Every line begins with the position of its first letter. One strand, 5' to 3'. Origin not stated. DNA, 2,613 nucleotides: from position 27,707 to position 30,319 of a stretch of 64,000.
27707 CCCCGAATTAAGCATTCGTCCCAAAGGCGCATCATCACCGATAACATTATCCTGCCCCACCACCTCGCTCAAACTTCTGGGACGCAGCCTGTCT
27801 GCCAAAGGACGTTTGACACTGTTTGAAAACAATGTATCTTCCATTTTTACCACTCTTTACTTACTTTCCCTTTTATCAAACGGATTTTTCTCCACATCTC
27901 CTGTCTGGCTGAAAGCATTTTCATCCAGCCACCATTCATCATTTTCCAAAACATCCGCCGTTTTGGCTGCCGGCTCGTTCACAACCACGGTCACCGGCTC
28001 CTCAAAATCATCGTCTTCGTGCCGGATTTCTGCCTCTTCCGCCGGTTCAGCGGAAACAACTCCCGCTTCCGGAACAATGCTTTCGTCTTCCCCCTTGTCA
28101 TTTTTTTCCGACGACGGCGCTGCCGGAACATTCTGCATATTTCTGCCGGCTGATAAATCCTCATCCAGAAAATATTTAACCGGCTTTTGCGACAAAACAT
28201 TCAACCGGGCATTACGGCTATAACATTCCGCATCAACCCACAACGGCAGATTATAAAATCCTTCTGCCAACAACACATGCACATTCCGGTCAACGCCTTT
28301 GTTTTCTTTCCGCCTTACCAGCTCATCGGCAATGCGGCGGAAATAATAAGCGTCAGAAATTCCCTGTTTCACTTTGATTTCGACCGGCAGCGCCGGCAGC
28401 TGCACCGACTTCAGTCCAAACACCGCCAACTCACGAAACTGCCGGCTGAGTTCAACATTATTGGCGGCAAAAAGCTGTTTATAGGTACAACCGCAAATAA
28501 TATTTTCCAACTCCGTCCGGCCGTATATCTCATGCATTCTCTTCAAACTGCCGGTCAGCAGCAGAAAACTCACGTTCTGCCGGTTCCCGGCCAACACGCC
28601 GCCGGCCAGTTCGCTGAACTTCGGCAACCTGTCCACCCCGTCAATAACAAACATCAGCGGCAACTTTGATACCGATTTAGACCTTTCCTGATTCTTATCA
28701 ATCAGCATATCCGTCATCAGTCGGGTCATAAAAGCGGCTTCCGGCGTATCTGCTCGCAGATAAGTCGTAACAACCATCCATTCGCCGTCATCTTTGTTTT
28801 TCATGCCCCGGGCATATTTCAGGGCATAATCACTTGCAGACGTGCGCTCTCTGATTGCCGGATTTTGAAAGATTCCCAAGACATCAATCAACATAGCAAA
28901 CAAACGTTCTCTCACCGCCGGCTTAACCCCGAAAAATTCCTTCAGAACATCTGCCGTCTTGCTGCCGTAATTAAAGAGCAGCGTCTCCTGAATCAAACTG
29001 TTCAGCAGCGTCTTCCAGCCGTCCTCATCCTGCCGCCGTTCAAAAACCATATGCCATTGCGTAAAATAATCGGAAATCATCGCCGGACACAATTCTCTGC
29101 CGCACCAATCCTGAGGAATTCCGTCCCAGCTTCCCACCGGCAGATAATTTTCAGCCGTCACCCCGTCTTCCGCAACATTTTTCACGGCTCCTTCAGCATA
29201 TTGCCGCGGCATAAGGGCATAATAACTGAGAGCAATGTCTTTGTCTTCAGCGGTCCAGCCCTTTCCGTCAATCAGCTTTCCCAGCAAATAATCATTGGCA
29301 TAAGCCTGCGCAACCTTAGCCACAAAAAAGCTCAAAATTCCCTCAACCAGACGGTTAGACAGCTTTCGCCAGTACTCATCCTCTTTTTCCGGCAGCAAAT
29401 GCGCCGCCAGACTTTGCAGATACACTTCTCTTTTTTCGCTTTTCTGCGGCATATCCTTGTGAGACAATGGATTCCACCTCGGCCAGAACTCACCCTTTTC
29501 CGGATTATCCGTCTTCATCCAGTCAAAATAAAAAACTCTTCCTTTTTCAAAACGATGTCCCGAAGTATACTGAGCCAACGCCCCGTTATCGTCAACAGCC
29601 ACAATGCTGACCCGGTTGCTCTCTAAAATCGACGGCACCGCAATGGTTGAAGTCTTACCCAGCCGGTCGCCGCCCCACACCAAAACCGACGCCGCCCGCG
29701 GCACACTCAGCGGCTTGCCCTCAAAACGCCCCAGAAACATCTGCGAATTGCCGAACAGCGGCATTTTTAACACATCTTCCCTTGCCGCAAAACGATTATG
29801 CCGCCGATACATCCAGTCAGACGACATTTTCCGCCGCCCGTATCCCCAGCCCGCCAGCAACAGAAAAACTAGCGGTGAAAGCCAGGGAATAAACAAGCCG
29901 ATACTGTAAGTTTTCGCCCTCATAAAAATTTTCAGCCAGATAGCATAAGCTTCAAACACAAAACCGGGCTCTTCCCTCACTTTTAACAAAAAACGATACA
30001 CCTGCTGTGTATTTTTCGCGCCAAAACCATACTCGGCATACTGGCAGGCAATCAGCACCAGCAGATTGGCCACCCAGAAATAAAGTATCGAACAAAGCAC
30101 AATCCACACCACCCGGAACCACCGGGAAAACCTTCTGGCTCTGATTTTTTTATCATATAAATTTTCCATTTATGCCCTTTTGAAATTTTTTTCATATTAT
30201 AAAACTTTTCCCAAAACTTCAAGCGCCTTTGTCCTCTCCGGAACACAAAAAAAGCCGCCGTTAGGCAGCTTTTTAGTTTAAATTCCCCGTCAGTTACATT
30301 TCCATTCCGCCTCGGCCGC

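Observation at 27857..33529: Orphan, divergent type-IV-coupling-protein-like ATPase co-directional with a pentapeptide-repeat protein and a SPOR lipoprotein, with no secretion channel genes nearby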

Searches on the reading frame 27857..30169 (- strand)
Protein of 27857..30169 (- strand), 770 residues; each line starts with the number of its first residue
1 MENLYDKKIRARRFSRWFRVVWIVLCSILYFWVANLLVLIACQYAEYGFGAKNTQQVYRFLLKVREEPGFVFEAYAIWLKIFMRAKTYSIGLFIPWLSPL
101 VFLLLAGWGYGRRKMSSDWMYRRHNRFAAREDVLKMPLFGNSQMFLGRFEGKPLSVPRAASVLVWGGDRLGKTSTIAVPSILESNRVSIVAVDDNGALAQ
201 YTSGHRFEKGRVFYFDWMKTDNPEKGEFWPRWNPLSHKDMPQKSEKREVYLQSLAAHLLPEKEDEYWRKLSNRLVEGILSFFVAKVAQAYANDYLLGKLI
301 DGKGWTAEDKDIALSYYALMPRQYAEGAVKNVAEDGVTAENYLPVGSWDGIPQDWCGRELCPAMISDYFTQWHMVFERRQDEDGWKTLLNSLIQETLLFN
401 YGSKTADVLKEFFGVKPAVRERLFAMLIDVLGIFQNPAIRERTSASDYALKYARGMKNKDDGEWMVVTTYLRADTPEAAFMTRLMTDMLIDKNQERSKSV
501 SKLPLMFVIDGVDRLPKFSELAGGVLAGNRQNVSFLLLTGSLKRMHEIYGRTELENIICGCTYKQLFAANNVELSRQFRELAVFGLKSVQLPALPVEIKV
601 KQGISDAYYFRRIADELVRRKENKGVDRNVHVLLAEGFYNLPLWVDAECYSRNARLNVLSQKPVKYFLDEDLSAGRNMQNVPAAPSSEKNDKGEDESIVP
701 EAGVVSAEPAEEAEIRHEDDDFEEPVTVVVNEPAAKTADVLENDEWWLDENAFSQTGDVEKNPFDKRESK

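Call 3: search_protein_families(library=pfam, proteins=[window:27857-30169:-], max_evalue=1)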
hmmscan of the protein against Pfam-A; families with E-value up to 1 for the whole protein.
window:27857-30169:- (770 aa): 3 families
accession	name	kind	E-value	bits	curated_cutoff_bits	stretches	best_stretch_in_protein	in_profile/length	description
PF02534.20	T4SS-DNA_transf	-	1.4e-18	67.4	20.1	2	139-278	34-158/468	Type IV secretory system Conjugative DNA transfer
PF12696.13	TraG-D_C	-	0.0018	18.6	22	1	504-578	1-75/126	TraM recognition site of TraD and TraG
PF10412.15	TrwB_AAD_bind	-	0.0022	17.4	20.5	1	462-578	205-319/387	Type IV secretion-system coupling protein DNA-binding domain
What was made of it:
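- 27857..30169 (-): T4CP-like protein (770 aa), a VirD4-derived inner-membrane coupling-protein homologue. PF02534 at 67 bits against a cut-off of 20.1 (call 3).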

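Call 4: search_protein_families(library=ncbifam, proteins=[window:27857-30169:-], max_evalue=1)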
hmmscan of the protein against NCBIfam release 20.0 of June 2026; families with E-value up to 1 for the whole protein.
window:27857-30169:- (770 aa): 6 families
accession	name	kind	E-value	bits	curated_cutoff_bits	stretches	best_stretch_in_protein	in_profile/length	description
NF045973.1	conju_CD1115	equivalog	2.1e-14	53.2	250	2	148-305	14-170/442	VirD4-like conjugal transfer protein, CD1115 family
NF010450.0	PRK13876.1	subfamily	1e-07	30.6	674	1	69-220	61-204/667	IncP-type conjugal transfer protein TraG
NF010472.0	PRK13897.1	equivalog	1.6e-05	23.7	728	2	503-578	406-481/657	type IV secretion system component VirD4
NF010424.0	PRK13850.1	equivalog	6.1e-05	21.4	681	2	124-287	106-256/670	type IV secretion system ATPase VirD4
TIGR02767.1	TraG-Ti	equivalog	0.11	11.3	686.2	1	489-575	452-537/623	Ti-type conjugative transfer system protein TraG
NF010394.0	PRK13822.1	subfamily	0.12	11.1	443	1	488-574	463-549/643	conjugal transfer coupling protein TraG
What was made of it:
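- On Type IV coupling protein (VirD4/TraG/TrwB; Pfam PF02534): The VirD4 models score 21-24 bits against cut-offs of 681-728 (call 4).
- Closest known: VirD4-type type IV coupling proteins. Different: It scores far below the NCBIfam VirD4/TraG equivalog cut-offs (call 4).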

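Call 7: find_homologous_proteins(query=window:27857-30169:-)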
Query window:27857-30169:- (770 aa): 64 proteins with E <= 0.001 among 8000 candidates.
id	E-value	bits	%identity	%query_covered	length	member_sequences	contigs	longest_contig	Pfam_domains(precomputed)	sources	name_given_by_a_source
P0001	0.0e+0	1759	99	100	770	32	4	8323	PF02534.21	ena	-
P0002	9.8e-256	869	51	99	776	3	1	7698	PF10412.16,PF02534.21,PF12696.14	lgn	-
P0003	1.1e-254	865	51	100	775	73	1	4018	PF10412.16,PF02534.21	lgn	-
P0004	4.9e-250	850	50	99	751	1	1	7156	PF10412.16,PF02534.21,PF12696.14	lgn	-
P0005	7.4e-232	790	50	100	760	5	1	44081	PF10412.16,PF02534.21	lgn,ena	-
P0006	9.9e-232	789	49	100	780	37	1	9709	PF10412.16,PF02534.21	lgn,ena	-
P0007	2.4e-227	775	49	99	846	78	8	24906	PF10412.16,PF02534.21,PF12696.14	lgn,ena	-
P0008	3.5e-223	761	48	95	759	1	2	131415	PF10412.16,PF02534.21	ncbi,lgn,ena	-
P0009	2.4e-221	755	46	99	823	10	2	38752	PF10412.16,PF02534.21,PF12696.14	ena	-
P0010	1.7e-219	749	50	92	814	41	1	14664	PF02534.21,PF12696.14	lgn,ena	-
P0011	2.1e-213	729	46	99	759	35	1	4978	PF02534.21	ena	-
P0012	1.0e-211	723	45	100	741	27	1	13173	PF10412.16,PF02534.21,PF12696.14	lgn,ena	-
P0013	3.9e-209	715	44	100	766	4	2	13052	PF10412.16,PF02534.21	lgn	-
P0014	5.9e-208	711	45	98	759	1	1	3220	PF02534.21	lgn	-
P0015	7.6e-208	710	45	100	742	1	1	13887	PF10412.16,PF02534.21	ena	-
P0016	5.7e-207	707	44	98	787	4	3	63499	PF02534.21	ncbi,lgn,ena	-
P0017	6.2e-204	697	43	98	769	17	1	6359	PF10412.16,PF02534.21,PF12696.14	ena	-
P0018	8.0e-202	690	44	98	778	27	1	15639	PF10412.16,PF02534.21,PF12696.14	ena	-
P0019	5.2e-175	602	39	98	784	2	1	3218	PF02534.21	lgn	-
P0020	3.1e-169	583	38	98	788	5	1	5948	PF02534.21,PF12696.14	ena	-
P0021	1.0e-168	581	40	97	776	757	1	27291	PF10412.16,PF02534.21,PF12696.14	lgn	-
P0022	9.3e-168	578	41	98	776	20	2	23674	PF10412.16,PF02534.21,PF12696.14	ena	-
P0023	1.2e-164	567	38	98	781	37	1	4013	PF10412.16,PF02534.21,PF12696.14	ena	-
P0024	2.0e-163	563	37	97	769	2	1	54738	PF02534.21,PF12696.14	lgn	-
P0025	3.0e-163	563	37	95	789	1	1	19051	PF02534.21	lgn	-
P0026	4.2e-161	556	38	97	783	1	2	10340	PF02534.21,PF12696.14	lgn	-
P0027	5.7e-154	532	38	94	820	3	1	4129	PF10412.16,PF02534.21,PF12696.14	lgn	-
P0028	1.6e-151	524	35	98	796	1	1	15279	PF10412.16,PF02534.21,PF12696.14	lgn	-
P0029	5.8e-149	516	37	92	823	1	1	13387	PF10412.16,PF02534.21,PF12696.14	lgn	-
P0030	3.2e-146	507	37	94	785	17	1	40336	PF02534.21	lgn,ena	-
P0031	1.7e-143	498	36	98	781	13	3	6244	PF02534.21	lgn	-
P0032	2.3e-143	497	36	96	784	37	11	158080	PF02534.21,PF12696.14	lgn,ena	-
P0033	5.4e-142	493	37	98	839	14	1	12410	PF02534.21,PF12696.14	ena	-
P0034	2.1e-141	491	36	96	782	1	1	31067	PF02534.21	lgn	-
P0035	2.7e-141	490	38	93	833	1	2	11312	PF02534.21,PF12696.14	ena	-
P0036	3.7e-141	490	38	93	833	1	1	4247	PF02534.21,PF12696.14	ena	-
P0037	6.7e-141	489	38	93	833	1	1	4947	PF02534.21,PF12696.14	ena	-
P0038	2.4e-140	487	34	97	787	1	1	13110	PF02534.21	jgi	-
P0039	6.2e-140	486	34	97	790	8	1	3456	PF10412.16,PF02534.21,PF12696.14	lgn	-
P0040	1.2e-139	485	38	92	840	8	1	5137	PF02534.21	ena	-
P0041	7.4e-139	482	35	97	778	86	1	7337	PF02534.21,PF12696.14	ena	-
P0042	1.9e-137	478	34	98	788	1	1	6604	PF02534.21,PF12696.14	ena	-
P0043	5.6e-137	476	37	94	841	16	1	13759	PF02534.21,PF12696.14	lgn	-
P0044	1.5e-136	475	34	97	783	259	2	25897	PF02534.21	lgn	-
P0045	3.7e-136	473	33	98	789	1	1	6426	PF02534.21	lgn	-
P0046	1.3e-135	472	35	97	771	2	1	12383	PF10412.16,PF02534.21,PF12696.14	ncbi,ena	-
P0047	1.5e-135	471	35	96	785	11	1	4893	PF02534.21,PF12696.14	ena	-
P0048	1.4e-134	468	33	96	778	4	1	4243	PF02534.21,PF12696.14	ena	-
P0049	3.6e-134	467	33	99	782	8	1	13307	PF10412.16,PF02534.21,PF12696.14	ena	-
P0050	3.6e-133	463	34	97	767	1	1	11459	PF02534.21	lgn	-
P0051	3.0e-132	460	33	98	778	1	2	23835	PF02534.21,PF12696.14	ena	-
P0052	3.3e-128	447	33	96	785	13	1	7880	PF02534.21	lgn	-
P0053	1.0e-126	442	34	97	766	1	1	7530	PF02534.21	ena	-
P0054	2.8e-123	431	32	96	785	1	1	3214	PF02534.21,PF12696.14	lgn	-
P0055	3.2e-123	431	33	91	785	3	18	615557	PF10412.16,PF02534.21,PF12696.14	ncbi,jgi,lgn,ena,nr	ncbi:MAG: hypothetical protein E7019_00755 [Alphaproteobacteria bacterium]|nr:hypothetical protein [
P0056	8.0e-123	429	35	88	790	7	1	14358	PF02534.21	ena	-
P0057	7.0e-122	426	33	92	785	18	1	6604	PF02534.21,PF12696.14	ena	-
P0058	5.7e-120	420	33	99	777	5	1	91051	PF10412.16,PF02534.21,PF12696.14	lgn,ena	-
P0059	2.8e-115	404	32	96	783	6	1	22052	PF10412.16,PF02534.21,PF12696.14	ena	-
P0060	5.1e-109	384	34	81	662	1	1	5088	PF02534.21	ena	-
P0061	9.3e-108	379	32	91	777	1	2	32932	PF02534.21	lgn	-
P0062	1.3e-104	369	31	91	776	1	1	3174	PF02534.21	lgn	-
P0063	1.5e-90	322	36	58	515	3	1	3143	PF02534.21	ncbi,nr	ncbi:MAG: type IV secretory system conjugative DNA transfer family protein, partial [Alphaproteobact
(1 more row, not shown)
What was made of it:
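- On Type IV coupling protein (VirD4/TraG/TrwB; Pfam PF02534): Orthologues also hit PF10412 and PF12696 (call 7).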

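Call 9: find_encoding_contigs(protein=P0055, flank=10000, max_places=2)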
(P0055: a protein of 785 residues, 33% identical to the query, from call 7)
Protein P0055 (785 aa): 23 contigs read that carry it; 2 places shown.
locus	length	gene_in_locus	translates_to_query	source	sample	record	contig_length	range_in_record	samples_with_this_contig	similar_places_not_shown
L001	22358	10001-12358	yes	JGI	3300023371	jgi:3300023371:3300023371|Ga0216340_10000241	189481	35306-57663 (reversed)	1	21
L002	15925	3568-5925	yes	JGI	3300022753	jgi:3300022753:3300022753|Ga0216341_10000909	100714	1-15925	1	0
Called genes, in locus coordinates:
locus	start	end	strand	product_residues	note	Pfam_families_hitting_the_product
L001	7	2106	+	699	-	PF13365:Trypsin_2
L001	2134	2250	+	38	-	-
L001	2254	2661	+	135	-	PF04379:DUF525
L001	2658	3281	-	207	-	-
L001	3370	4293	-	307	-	PF01430:HSP33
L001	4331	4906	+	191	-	PF02631:RecX_HTH2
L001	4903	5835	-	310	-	PF01416:PseudoU_synth_1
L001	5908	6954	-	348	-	PF02423:OCD_Mu_crystall (weak), PF01408:GFO_IDH_MocA, PF02894:GFO_IDH_MocA_C (faint), PF22725:GFO_IDH_MocA_C3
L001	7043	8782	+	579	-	-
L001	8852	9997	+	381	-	PF13576:Pentapeptide_3 (faint), PF13599:Pentapeptide_4 (weak), PF25296:Decapeptide (faint), PF00805:Pentapeptide, PF13599:Pentapeptide_4, PF00805:Pentapeptide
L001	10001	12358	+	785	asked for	PF02534:T4SS-DNA_transf (weak), PF10412:TrwB_AAD_bind, PF02534:T4SS-DNA_transf, PF12696:TraG-D_C (weak)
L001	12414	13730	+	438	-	PF05496:RuvB_N, PF00004:AAA, PF07728:AAA_5 (weak), PF13173:AAA_14 (weak), PF16193:AAA_assoc_2, PF12002:MgsA_C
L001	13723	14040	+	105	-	-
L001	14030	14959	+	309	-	PF00849:PseudoU_synth_2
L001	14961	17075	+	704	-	PF05170:AsmA, PF05359:DUF748, PF05170:AsmA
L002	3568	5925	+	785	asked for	PF02534:T4SS-DNA_transf (weak), PF10412:TrwB_AAD_bind, PF02534:T4SS-DNA_transf, PF12696:TraG-D_C (weak)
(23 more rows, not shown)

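Call 10: find_encoding_contigs(protein=P0032, flank=10000, max_places=2)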
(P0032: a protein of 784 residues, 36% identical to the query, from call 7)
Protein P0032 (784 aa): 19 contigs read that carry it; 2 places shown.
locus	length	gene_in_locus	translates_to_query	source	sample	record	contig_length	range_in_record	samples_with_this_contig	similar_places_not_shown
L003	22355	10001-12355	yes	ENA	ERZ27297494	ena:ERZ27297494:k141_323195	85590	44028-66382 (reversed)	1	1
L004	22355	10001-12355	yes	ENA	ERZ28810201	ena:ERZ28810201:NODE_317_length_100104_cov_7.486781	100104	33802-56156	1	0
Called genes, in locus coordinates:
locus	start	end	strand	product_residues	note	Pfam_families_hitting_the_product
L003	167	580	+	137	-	PF01196:Ribosomal_L17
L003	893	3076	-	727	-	PF00669:Flagellin_N, PF00700:Flagellin_C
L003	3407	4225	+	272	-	PF00303:Thymidylat_synt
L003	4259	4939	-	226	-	PF13637:Ank_4 (faint), PF00023:Ank (faint), PF13606:Ank_3 (faint), PF13857:Ank_5 (weak), PF12796:Ank_2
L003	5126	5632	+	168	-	PF02559:CarD_TRCF_RID, PF21095:CarD_C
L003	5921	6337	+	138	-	PF04379:DUF525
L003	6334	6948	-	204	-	-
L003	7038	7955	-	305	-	PF01430:HSP33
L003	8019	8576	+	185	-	PF02631:RecX_HTH2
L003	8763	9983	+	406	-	PF00805:Pentapeptide, PF13576:Pentapeptide_3 (faint), PF13599:Pentapeptide_4, PF25296:Decapeptide (faint), PF00805:Pentapeptide, PF13599:Pentapeptide_4 (weak), PF00805:Pentapeptide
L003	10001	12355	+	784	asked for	PF02534:T4SS-DNA_transf, PF12696:TraG-D_C (faint)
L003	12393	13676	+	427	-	-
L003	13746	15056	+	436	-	PF05496:RuvB_N, PF00004:AAA, PF07728:AAA_5 (weak), PF13173:AAA_14 (weak), PF16193:AAA_assoc_2, PF12002:MgsA_C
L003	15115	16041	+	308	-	PF00849:PseudoU_synth_2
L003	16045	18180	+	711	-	PF05170:AsmA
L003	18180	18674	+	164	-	PF07542:ATP12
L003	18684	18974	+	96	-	PF00708:Acylphosphatase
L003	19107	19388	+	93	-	PF10967:DUF2769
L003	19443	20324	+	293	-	PF13181:TPR_8 (faint)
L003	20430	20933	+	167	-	-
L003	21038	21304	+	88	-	-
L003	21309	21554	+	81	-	-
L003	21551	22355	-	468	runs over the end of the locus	PF01136:Peptidase_U32, PF16325:Peptidase_U32_C (faint)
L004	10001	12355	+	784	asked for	PF02534:T4SS-DNA_transf, PF12696:TraG-D_C (faint)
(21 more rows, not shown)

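Call 12: find_encoding_contigs(protein=P0008, flank=10000, max_places=1)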
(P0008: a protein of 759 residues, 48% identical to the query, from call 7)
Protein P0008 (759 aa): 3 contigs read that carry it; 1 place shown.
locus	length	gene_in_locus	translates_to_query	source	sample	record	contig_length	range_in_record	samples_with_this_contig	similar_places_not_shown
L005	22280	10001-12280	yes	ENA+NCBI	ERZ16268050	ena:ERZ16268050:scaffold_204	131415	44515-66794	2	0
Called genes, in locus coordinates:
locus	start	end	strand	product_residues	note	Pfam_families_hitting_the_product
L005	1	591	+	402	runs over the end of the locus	PF00871:Acetate_kinase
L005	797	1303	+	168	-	PF02559:CarD_TRCF_RID, PF21095:CarD_C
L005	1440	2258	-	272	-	-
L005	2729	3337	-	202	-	-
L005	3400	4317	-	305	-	PF01430:HSP33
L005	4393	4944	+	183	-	PF21981:RecX_HTH3 (faint), PF02631:RecX_HTH2 (weak)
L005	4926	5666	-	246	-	PF01416:PseudoU_synth_1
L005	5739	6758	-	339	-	PF01408:GFO_IDH_MocA, PF02423:OCD_Mu_crystall (weak), PF03446:NAD_binding_2 (faint), PF22725:GFO_IDH_MocA_C3, PF02894:GFO_IDH_MocA_C (weak)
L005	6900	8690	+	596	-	-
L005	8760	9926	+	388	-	PF00805:Pentapeptide, PF13576:Pentapeptide_3 (weak), PF13599:Pentapeptide_4, PF25296:Decapeptide (weak), PF00805:Pentapeptide, PF13576:Pentapeptide_3, PF00805:Pentapeptide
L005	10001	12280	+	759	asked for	PF02534:T4SS-DNA_transf, PF10412:TrwB_AAD_bind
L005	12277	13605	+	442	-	PF05496:RuvB_N, PF00004:AAA, PF07728:AAA_5 (weak), PF13173:AAA_14 (weak), PF16193:AAA_assoc_2, PF12002:MgsA_C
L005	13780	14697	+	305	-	PF00849:PseudoU_synth_2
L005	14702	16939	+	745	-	PF05170:AsmA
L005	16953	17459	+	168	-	PF07542:ATP12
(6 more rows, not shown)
